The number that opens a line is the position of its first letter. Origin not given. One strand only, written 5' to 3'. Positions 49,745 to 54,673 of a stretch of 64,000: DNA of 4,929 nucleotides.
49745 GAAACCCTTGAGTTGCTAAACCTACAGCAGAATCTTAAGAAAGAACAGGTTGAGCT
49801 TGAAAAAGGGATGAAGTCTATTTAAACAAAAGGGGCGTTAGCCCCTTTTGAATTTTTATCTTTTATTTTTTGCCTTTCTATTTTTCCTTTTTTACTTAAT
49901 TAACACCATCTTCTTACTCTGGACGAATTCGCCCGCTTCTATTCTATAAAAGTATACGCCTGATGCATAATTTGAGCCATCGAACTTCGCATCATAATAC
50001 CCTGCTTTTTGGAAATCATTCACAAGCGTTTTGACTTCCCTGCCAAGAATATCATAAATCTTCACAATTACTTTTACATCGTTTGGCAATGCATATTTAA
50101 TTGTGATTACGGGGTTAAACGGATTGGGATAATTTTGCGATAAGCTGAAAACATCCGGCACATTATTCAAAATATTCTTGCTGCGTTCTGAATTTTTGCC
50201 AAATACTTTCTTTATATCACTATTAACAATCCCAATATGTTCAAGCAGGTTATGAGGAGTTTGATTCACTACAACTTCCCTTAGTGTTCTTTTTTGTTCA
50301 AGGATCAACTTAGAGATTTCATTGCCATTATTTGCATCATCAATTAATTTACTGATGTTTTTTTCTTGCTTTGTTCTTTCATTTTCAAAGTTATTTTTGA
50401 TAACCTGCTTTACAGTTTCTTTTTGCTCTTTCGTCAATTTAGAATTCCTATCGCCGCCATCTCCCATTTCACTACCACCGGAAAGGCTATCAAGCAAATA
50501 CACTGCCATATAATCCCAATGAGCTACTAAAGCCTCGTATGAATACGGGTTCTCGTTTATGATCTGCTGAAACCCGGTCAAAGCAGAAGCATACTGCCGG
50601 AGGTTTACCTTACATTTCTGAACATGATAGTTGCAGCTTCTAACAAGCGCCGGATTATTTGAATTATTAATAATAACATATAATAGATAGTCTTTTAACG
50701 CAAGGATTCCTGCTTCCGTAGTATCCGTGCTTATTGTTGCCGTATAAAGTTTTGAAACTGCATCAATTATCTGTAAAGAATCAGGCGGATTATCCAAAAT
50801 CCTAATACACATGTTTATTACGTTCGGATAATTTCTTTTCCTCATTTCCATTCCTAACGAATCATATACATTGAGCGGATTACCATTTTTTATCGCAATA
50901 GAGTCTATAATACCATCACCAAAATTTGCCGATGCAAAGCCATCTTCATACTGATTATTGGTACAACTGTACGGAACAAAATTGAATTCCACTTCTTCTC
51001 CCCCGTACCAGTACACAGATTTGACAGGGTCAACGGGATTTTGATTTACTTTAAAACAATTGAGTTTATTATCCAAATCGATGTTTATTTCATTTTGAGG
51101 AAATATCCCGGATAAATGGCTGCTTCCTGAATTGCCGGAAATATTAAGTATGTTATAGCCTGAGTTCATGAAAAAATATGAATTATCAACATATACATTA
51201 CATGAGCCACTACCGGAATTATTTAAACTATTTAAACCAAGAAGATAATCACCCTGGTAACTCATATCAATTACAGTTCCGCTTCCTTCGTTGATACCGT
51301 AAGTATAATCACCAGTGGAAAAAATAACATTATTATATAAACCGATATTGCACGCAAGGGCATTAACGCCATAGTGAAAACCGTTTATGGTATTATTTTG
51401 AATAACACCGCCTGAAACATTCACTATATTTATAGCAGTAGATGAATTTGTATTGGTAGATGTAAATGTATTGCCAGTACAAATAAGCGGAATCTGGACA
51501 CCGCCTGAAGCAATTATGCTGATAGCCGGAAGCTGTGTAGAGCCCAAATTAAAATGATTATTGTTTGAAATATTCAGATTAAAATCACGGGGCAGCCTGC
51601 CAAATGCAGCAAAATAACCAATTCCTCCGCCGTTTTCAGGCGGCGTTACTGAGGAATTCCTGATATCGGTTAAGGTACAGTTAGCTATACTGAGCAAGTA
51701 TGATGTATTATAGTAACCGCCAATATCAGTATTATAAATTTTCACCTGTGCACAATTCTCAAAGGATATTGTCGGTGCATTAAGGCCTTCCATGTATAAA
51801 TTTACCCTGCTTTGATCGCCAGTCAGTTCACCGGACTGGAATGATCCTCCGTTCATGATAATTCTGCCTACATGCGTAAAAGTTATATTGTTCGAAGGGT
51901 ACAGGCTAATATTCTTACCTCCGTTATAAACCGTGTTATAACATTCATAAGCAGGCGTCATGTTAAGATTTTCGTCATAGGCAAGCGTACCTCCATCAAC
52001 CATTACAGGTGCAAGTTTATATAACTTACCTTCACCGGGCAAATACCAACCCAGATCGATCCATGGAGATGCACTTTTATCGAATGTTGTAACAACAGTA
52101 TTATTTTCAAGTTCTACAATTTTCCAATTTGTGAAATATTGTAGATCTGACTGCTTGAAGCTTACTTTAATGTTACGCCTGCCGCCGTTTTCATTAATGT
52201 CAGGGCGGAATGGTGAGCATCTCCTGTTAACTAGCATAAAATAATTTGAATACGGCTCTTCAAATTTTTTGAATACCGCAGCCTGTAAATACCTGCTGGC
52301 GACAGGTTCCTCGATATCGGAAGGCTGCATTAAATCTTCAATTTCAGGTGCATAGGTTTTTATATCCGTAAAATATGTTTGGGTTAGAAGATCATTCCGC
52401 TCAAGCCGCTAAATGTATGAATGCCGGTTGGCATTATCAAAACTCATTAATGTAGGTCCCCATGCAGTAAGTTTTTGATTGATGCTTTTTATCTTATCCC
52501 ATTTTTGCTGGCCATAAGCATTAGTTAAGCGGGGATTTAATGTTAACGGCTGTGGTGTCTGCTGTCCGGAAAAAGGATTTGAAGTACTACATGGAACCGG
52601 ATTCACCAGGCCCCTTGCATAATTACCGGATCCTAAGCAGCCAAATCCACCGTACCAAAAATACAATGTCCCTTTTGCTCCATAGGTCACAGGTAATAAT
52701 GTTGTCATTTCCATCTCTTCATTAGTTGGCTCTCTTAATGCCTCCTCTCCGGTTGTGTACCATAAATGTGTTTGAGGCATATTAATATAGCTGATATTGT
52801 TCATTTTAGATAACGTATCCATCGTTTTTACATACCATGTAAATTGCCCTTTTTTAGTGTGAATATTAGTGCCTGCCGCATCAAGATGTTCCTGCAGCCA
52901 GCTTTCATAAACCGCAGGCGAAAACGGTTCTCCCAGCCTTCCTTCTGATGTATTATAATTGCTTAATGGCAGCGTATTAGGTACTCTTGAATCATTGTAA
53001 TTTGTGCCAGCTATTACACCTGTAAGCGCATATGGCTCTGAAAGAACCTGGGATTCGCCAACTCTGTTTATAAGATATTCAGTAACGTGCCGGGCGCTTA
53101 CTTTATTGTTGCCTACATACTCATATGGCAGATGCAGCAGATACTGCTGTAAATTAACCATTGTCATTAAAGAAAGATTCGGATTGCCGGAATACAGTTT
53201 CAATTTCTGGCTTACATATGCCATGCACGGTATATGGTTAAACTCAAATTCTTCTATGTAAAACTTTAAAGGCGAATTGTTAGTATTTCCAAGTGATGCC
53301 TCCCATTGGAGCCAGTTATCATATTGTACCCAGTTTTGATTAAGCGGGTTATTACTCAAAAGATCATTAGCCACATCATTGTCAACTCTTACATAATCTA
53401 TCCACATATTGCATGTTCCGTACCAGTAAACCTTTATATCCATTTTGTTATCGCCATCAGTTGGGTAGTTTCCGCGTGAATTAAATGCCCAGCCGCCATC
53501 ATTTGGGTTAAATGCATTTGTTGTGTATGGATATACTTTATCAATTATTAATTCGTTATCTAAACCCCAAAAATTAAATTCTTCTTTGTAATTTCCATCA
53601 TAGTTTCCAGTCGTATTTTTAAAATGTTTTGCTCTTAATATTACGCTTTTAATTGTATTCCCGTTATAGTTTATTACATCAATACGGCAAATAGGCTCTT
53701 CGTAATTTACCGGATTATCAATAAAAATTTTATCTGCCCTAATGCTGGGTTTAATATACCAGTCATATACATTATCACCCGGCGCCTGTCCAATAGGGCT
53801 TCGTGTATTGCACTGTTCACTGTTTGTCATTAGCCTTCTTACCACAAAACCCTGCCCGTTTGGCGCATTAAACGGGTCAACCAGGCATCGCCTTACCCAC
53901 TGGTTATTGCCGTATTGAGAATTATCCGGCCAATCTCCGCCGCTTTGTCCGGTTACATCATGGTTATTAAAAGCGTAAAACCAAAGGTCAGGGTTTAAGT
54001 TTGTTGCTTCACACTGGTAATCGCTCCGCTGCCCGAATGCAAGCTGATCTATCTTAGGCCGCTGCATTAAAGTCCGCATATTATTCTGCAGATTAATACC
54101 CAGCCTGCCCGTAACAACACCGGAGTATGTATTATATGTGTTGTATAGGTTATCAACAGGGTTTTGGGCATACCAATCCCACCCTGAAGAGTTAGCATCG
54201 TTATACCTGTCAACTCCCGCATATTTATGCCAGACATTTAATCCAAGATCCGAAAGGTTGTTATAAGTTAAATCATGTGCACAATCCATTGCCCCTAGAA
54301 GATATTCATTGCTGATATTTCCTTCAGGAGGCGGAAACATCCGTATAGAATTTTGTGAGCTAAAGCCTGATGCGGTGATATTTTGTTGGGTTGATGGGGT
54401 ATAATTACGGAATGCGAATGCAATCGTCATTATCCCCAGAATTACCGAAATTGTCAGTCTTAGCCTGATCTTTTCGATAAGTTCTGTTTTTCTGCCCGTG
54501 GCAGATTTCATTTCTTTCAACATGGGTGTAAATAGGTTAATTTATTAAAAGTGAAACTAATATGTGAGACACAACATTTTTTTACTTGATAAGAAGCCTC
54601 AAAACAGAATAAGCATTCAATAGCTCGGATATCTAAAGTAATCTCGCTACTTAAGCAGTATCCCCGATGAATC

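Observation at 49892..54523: Single in-frame TAG splits a ~1540-codon T9SS cargo gene into signal-bearing and sorting-domain-bearing halves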

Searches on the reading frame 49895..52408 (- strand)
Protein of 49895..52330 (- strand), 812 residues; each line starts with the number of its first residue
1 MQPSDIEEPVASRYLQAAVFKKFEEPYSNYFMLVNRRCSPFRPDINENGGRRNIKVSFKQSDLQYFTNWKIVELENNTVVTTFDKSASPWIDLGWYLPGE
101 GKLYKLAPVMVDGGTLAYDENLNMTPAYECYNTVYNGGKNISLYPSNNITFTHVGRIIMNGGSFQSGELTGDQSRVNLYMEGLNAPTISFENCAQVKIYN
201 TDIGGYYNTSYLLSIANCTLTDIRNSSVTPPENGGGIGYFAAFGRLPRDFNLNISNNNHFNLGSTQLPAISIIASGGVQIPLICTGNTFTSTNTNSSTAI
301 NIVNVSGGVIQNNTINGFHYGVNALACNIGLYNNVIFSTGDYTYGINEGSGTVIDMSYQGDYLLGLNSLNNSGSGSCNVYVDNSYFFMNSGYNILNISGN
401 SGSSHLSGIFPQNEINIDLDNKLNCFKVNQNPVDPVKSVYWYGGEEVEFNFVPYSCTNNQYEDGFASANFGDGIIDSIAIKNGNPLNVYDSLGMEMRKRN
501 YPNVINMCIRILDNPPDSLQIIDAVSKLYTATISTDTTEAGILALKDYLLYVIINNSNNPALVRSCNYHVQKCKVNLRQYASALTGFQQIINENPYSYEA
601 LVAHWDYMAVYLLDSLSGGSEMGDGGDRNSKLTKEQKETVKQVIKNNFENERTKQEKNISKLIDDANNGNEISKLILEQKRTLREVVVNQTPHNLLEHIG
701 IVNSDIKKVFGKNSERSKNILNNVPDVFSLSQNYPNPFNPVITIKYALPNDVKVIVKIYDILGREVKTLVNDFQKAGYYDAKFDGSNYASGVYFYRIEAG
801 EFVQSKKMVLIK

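Call 3: search_protein_families(library=pfam, proteins=[window:49895-52330:-], max_evalue=0.1)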
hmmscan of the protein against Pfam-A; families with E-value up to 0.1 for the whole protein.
window:49895-52330:- (812 aa): 3 families
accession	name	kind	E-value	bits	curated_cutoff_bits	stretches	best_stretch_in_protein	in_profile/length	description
PF18962.6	Por_Secre_tail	-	4.2e-11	43.4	27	1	734-809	2-74/75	Secretion system C-terminal sorting domain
PF13860.13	FlgD_ig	-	0.00064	20.1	27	1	742-789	12-60/79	FlgD Ig-like domain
PF21108.3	MDN1_4th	-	0.018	15.5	27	0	520-558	22-60/81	Midasin AAA+ ATPase lid domain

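Call 4: search_protein_families(library=ncbifam, proteins=[window:49895-52330:-], max_evalue=0.1)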
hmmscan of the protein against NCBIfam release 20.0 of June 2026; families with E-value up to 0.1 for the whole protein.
window:49895-52330:- (812 aa): 3 families
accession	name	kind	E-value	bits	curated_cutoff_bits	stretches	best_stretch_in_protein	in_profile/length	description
TIGR04183.1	Por_Secre_tail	domain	5.1e-12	45.6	23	1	734-809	2-70/72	T9SS type A sorting domain-containing protein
NF038113.1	T9SSA_dep_M36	equivalog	5.8e-09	34.7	885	1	731-810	793-868/869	T9SS-dependent M36 family metallopeptidase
NF052323.1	T9SSA_dep_M6i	equivalog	5.3e-08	31.3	600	1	732-812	959-1038/1043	T9SS-dependent M6-like inactivated metalloprotease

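Call 14: find_encoding_contigs(protein=window:49895-52330:-, flank=6000, max_places=6)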
Protein window:49895-52330:- (812 aa): no gene with exactly this product is on record in the collection.

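Call 74: predict_structure(alignment_id=A4)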
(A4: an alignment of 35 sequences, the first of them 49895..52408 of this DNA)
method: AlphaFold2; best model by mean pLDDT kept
length: 838 residues; sequences in the alignment: 35
mean_pLDDT: 83.8   pTM: 0.76
mean pLDDT of the five models: 83.8, 83.4, 82.6, 80.7, 79.5
residues with pLDDT >= 90: 306; 70-90: 440; 50-70: 67; < 50: 25
segments of 3 or more residues with pLDDT < 50: 643-654, 739-750
pLDDT, mean of each block of 10 residues (from residue 1): 72 91 84 84 82 89 88 87 90 93 91 86 93 93 91 88 94 89 92 77 81 85 92 73 91 78 75 82 88 86 89 88 86 92 93 93 91 92 82 91 91 88 87 82 73 90 84 79 66 80 74 75 89 90 74 91 86 93 85 93 90 90 90 88 41 62 84 84 85 82 86 84 80 71 34 71 69 86 89 89 85 82 85 77
secondary structure, 60 per line:
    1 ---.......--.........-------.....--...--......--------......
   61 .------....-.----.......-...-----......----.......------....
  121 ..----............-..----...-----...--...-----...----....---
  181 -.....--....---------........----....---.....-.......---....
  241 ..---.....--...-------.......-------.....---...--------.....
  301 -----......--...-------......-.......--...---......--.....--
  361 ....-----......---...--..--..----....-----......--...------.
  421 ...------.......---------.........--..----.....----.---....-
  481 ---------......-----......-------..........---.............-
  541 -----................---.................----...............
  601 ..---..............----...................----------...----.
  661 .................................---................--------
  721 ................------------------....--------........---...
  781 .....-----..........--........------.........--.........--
elements in order (helices of 4 or more, strands of 3 or more residues): H4-10 E13-21 E29-33 E41-46 E55-61 E78-84 E94-99 E104-110 E117-122 E127-134 H135-138 E146-148 E154-156 E159-161 E167-169 E174-177 E182-186 E189-192 E202-209 E214-217 E221-225 E227-233 E237-242 E246-250 E253-255 E263-269 E277-281 E285-287 E296-300 E306-311 E314-316 E324-329 E331-337 E340-342 E346-351 E354-358 E361-364 E370-375 E379-381 E394-397 E403-408 E411-413 E420-423 E430-436 E446-454 E463-467 E476-479 E490-495 E501-506 H514-523 H527-539 H546-561 H565-581 H586-602 H606-619 H624-642 H660-693 H697-712 H721-736 E755-758 E767-774 E778-785 E791-800 E803-810 E817-825 E828-836

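Call 76: fold_search(model_id=the predicted structure, library=pdb)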
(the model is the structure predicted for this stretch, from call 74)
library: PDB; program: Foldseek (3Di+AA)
matches with E <= 10: 1244; with E <= 0.001: 0
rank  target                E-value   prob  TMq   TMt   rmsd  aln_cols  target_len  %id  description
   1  9n9j_P2               2.2e-03  0.92  0.10  0.13  16.5       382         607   10  Structure of a GRP94 folding intermediate engaged with a CCDC134- and FKBP11-bound secretory translocon (released 2025-11-19)
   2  7o7a_B                2.3e-03  0.77  0.14  0.23  15.1       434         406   11  Structure of the PL6 family alginate lyase Pedsa0632 from Pseudopedobacter saltans (released 2021-07-28)
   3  9k4a_A                3.4e-03  0.69  0.16  0.18  20.1       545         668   11  Cryo-EM structure of depolymerase S2-4 from Klebsiella phage K64-1 (released 2026-03-25)
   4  9fmd_B                4.2e-03  0.89  0.09  0.04  22.0       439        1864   11  Integrative model of the human post-catalytic spliceosome (P-complex) (released 2024-07-10)
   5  7o84_B                5.7e-03  0.84  0.14  0.24  15.7       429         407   11  Structure of the PL6 family alginate lyase Pedsa0632 from Pseudopedobacter saltans in complex with substrate (released 2021-07-28)
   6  8bc8_B                6.5e-03  0.89  0.09  0.05  21.4       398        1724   11  Human Brr2 Helicase Region in complex with C-tail deleted Jab1 and compound 18 (released 2023-03-08)
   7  4f91                  9.3e-03  0.82  0.09  0.05  21.5       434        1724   12  Brr2 Helicase Region (released 2012-10-17)
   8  7bdk_B                1.1e-02  0.75  0.09  0.04  22.0       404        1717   11  Human Brr2 Helicase Region in complex with C-tail deleted Jab1 and ADP (released 2021-06-09)
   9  5urm_A                1.5e-02  0.69  0.09  0.05  21.3       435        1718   10  Crystal structure of human BRR2 in complex with T-1206548 (released 2017-07-19)
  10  5m5p_C                1.6e-02  0.54  0.08  0.05  21.6       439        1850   10  S. cerevisiae spliceosomal helicase Brr2 (271-end) in complex with the Jab/MPN domain of S. cerevisiae Prp8 (released 2016-12-07)
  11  4g5a_A                1.9e-02  1.00  0.09  0.56   9.2       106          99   14  Crystal structure of a putative member of duf 3244 protein family (BT_1867) from Bacteroides thetaiotaomicron VPI-5482 (released 2012-09-19)
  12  8jmw_A                2.0e-02  1.00  0.08  0.12   6.5        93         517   16  Fibril form of serine peptidase Vpr (released 2023-12-06)
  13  2q0z                  2.1e-02  0.82  0.09  0.22  19.9       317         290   13  Crystal structure of Q9P172/Sec63 from Homo sapiens. Northeast Structural Genomics Target HR1979. (released 2007-06-05)
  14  1k5c                  2.1e-02  0.41  0.13  0.25  13.5       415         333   10  Endopolygalacturonase I from Stereum purpureum at 0.96 A resolution (released 2002-06-05)
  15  5m52_A                2.2e-02  0.63  0.08  0.04  20.1       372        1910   10  Crystal structure of yeast Brr2 full-lenght in complex with Prp8 Jab1 domain (released 2016-12-07)
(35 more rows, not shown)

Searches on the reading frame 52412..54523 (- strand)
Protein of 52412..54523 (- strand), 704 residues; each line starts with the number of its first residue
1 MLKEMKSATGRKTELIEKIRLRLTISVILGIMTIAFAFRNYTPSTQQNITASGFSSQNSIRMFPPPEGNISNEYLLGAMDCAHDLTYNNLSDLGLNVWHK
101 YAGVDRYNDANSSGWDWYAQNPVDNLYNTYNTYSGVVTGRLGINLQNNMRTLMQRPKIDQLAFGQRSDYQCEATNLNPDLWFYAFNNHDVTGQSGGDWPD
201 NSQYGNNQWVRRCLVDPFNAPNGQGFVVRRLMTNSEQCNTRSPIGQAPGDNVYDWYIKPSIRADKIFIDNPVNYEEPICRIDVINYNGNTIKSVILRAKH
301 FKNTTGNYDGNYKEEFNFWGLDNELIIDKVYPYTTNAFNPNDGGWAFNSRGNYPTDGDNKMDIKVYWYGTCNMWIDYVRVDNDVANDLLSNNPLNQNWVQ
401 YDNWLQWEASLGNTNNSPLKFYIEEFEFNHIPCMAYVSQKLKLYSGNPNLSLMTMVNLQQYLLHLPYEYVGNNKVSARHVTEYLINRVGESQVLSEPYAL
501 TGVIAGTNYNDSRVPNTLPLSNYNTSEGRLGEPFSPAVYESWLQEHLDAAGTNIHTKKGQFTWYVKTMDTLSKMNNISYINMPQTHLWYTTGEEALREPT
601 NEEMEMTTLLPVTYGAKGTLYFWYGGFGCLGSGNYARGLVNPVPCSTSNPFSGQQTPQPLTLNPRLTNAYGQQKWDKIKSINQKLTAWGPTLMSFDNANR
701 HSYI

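Call 3: search_protein_families(library=pfam, proteins=[window:52412-54523:-], max_evalue=0.1)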
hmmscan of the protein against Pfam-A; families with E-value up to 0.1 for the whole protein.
window:52412-54523:- (704 aa): 0 families

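Call 4: search_protein_families(library=ncbifam, proteins=[window:52412-54523:-], max_evalue=0.1)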
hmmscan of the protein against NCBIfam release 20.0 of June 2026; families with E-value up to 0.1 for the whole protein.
window:52412-54523:- (704 aa): 0 families

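Call 12: list_cluster_members(proteins=[window:52412-54523:-, window:49895-52330:-])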
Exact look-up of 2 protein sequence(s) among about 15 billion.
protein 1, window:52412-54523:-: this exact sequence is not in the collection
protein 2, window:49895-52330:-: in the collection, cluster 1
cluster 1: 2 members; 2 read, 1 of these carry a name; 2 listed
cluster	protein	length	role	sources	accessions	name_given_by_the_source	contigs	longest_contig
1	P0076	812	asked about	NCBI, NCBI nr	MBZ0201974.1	MAG: T9SS type A sorting domain-containing protein [Ignavibacteria bacterium] | T9SS type A sorting domain-containing protein [Ignavibacteria bacterium]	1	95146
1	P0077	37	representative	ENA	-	-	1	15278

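Call 79: search_protein_representatives(protein=window:52412-54523:-)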
Query: 704 residues. Proteins with E-value up to 0.001 (for the whole library): 521; up to 1e-10: 380; up to 1e-30: 192. The best 150 are listed.
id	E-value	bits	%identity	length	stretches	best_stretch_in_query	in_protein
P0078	9.9e-266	900.1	62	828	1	21-704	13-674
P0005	8.4e-168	576.4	51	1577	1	5-704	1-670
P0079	8.3e-154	530.1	47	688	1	20-704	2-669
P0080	4.1e-148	511.3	47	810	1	12-704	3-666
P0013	4.1e-125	435.3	44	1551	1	56-704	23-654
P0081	2.8e-121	422.6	41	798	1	56-704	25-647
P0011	1.4e-118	413.7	40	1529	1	27-704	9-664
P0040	3.5e-118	412.4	44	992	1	61-704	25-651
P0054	8.7e-117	407.7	43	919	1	57-704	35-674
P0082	1.6e-113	397.0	40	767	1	20-704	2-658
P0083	9.0e-110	384.5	45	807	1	72-704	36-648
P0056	6.1e-109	381.8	41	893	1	59-703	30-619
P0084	4.2e-107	375.7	41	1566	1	58-703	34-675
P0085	1.9e-106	373.5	43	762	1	92-704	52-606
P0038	1.2e-104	367.6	41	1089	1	70-703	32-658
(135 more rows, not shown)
